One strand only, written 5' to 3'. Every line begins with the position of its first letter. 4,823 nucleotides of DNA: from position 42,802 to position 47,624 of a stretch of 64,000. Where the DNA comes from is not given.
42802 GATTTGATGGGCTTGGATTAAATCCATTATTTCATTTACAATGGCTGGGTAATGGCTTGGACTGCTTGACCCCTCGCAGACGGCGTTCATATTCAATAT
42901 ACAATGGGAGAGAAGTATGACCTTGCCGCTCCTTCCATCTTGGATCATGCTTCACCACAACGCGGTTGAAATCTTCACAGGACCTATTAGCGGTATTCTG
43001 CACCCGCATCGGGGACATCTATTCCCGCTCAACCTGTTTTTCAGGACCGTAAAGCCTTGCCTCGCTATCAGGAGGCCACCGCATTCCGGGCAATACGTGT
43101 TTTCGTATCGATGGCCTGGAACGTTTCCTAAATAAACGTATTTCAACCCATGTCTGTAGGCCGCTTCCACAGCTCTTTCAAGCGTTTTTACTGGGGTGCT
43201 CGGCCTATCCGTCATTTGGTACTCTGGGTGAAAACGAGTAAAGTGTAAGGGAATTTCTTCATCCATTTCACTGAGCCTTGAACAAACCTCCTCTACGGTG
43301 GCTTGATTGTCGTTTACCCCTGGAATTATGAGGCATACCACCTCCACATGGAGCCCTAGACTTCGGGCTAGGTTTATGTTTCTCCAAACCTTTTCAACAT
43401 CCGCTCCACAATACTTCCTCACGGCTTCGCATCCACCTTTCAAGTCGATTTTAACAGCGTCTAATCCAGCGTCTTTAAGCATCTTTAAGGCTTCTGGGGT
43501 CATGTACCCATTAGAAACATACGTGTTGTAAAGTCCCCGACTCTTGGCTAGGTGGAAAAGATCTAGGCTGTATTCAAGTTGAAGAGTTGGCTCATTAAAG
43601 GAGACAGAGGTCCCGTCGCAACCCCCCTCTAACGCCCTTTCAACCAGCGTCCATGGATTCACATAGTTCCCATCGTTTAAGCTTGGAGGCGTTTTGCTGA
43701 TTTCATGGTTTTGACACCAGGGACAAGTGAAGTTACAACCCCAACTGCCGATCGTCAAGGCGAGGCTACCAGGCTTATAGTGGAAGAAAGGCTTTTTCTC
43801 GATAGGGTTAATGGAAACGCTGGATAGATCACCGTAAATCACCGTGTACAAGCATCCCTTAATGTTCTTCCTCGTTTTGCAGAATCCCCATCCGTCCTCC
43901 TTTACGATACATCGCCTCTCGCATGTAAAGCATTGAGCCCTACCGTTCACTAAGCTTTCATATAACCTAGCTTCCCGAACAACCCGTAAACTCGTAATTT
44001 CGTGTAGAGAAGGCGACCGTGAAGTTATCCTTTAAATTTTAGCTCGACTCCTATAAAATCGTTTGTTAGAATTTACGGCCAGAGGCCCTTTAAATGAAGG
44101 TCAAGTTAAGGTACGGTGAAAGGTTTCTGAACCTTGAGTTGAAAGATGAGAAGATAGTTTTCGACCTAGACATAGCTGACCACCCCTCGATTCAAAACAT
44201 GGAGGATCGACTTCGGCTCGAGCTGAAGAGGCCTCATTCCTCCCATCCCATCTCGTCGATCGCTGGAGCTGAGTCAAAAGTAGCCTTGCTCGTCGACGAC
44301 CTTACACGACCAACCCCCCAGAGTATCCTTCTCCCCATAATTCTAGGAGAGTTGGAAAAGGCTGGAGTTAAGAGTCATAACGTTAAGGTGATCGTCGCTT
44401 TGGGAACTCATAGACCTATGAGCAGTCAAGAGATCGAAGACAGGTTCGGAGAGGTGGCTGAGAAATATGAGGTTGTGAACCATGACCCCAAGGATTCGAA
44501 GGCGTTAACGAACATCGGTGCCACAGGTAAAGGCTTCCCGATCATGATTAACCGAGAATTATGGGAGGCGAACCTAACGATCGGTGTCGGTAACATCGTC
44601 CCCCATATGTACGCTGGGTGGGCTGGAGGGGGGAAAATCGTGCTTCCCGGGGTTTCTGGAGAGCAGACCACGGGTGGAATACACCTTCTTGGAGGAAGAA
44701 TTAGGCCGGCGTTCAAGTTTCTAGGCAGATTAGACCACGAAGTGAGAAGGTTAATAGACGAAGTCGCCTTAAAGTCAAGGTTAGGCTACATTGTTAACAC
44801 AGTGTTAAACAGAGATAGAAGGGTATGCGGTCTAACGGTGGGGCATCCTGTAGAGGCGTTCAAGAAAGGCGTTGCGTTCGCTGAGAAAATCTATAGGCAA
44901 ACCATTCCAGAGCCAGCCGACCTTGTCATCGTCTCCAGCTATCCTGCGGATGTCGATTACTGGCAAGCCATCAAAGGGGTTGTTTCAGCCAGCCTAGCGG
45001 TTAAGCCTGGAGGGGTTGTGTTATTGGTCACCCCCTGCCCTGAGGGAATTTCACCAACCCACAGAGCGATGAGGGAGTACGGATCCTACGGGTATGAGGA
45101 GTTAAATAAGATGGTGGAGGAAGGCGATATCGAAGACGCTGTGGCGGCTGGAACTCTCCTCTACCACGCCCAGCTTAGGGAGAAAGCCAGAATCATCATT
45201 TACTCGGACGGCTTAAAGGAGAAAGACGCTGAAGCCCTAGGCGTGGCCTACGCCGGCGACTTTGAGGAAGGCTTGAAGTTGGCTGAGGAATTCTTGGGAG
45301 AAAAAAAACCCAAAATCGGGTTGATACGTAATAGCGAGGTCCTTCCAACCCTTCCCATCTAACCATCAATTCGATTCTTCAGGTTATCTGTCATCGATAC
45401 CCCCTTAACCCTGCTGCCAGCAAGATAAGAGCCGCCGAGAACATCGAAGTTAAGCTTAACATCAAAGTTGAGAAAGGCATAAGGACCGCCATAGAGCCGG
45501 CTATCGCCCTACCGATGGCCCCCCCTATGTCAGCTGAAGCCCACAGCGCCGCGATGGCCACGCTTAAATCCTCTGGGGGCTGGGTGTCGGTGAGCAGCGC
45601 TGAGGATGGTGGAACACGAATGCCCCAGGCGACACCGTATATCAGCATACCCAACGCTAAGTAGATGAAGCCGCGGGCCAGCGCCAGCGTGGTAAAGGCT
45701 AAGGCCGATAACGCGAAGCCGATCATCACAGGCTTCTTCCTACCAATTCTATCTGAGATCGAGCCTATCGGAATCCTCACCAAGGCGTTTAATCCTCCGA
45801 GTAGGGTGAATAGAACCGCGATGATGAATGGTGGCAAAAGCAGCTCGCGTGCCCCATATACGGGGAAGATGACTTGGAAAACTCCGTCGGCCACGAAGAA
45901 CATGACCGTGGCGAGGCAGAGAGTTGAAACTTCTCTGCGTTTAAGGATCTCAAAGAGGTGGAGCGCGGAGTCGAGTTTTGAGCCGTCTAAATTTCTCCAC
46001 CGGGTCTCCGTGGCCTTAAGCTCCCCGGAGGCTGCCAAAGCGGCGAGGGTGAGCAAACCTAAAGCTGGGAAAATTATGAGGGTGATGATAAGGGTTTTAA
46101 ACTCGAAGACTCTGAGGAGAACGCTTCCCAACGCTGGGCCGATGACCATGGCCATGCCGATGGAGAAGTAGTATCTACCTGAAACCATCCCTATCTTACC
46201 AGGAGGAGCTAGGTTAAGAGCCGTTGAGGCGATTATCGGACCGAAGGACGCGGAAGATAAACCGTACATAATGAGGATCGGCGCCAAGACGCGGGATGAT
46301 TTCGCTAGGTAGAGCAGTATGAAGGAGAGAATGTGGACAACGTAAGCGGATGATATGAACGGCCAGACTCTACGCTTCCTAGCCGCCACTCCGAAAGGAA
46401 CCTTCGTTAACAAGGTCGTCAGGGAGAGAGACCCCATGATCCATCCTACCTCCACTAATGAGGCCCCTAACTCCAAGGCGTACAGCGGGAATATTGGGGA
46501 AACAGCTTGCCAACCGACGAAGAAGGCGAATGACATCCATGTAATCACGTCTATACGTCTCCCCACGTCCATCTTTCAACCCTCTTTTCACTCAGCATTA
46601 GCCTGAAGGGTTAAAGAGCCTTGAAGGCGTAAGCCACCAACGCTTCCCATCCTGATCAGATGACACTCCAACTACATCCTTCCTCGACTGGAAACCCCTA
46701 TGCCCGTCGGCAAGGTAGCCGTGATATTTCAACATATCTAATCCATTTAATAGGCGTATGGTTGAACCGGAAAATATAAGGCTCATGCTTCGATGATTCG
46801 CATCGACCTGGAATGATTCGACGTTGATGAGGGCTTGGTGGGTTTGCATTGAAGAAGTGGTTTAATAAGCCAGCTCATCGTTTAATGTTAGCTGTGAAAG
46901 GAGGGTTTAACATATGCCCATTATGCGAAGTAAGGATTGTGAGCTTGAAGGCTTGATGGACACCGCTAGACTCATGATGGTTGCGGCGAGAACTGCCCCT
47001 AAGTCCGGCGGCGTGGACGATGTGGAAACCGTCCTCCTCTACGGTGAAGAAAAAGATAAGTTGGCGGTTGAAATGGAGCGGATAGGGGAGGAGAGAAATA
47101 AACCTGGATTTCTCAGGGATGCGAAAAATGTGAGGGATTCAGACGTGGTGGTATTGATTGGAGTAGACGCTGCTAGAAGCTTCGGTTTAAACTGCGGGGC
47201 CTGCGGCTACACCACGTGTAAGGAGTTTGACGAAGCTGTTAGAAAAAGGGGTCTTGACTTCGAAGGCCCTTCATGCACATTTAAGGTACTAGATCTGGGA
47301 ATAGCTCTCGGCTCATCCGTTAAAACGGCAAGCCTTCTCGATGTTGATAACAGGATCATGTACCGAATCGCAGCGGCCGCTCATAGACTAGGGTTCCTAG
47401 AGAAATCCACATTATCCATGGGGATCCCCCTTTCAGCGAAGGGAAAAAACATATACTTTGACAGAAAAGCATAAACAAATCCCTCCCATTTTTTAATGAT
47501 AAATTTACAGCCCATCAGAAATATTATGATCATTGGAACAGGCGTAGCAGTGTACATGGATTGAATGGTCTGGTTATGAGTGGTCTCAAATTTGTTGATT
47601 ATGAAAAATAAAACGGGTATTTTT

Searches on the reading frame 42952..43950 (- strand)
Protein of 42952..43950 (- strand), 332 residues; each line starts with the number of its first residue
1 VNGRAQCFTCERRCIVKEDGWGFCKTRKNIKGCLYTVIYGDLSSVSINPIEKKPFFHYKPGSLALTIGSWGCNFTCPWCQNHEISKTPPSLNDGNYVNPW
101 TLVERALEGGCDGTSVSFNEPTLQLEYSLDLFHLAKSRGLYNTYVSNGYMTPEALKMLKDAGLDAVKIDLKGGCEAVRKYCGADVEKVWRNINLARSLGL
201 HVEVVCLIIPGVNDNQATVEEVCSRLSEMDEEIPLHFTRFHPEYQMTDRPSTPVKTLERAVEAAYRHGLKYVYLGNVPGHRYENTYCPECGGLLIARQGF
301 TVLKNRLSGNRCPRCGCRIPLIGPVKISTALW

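Call 30: search_protein_families(library=pfam, proteins=[window:42952-43950:-], max_evalue=0.001)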
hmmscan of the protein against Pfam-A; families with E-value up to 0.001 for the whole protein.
window:42952-43950:- (332 aa): 1 family
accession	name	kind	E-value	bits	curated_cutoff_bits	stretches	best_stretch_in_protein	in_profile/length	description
PF04055.27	Radical_SAM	-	1.1e-25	91.1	29.5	1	71-216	6-158/166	Radical SAM superfamily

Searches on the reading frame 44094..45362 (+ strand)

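Call 30: search_protein_families(library=pfam, proteins=[window:44094-45362:+], max_evalue=0.001)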
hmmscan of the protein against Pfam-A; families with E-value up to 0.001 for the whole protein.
window:44094-45362:+ (422 aa): 2 families
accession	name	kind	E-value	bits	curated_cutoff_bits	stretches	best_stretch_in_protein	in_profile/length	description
PF09861.14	Lar_N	-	1.6e-50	171.6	23.3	1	7-198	1-193/204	Lactate racemase N-terminal domain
PF21113.2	LarA_C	-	2.6e-10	40.9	25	1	274-413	5-146/152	Lactate racemase C-terminal domain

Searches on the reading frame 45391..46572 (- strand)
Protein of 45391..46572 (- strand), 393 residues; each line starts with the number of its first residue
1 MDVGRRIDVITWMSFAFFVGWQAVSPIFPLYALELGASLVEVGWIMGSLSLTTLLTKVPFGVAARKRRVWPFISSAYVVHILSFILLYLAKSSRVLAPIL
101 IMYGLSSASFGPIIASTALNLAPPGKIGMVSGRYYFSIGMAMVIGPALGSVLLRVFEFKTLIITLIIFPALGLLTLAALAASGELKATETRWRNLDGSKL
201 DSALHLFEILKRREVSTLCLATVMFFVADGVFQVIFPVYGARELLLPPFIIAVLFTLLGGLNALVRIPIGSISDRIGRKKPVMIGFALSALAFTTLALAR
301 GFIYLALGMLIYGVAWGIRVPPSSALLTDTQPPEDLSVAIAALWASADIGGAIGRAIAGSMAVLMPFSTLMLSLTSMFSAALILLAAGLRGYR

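Call 30: search_protein_families(library=pfam, proteins=[window:45391-46572:-], max_evalue=0.001)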
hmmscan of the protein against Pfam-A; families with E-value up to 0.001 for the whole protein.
window:45391-46572:- (393 aa): 1 family
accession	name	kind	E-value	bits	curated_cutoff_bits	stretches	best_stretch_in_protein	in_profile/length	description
PF07690.21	MFS_1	-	8.8e-45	153.5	33.4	2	13-354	4-346/347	Major Facilitator Superfamily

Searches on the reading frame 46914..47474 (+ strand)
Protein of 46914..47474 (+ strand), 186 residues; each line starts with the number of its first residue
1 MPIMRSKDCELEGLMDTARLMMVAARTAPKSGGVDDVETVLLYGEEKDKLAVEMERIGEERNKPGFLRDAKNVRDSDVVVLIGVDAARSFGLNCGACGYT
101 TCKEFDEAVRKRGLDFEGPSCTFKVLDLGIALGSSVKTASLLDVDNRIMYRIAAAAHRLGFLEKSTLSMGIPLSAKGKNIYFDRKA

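Call 30: search_protein_families(library=pfam, proteins=[window:46914-47474:+], max_evalue=0.001)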
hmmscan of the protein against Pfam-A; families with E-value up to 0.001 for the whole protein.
window:46914-47474:+ (186 aa): 2 families
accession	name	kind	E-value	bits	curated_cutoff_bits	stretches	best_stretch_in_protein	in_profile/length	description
PF09918.14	DUF2148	-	6.6e-31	106.6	25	1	117-184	1-68/68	Uncharacterized protein containing a ferredoxin domain (DUF2148)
PF04060.18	FeS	-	4.9e-07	29.8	23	1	91-113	3-25/33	Putative Fe-S cluster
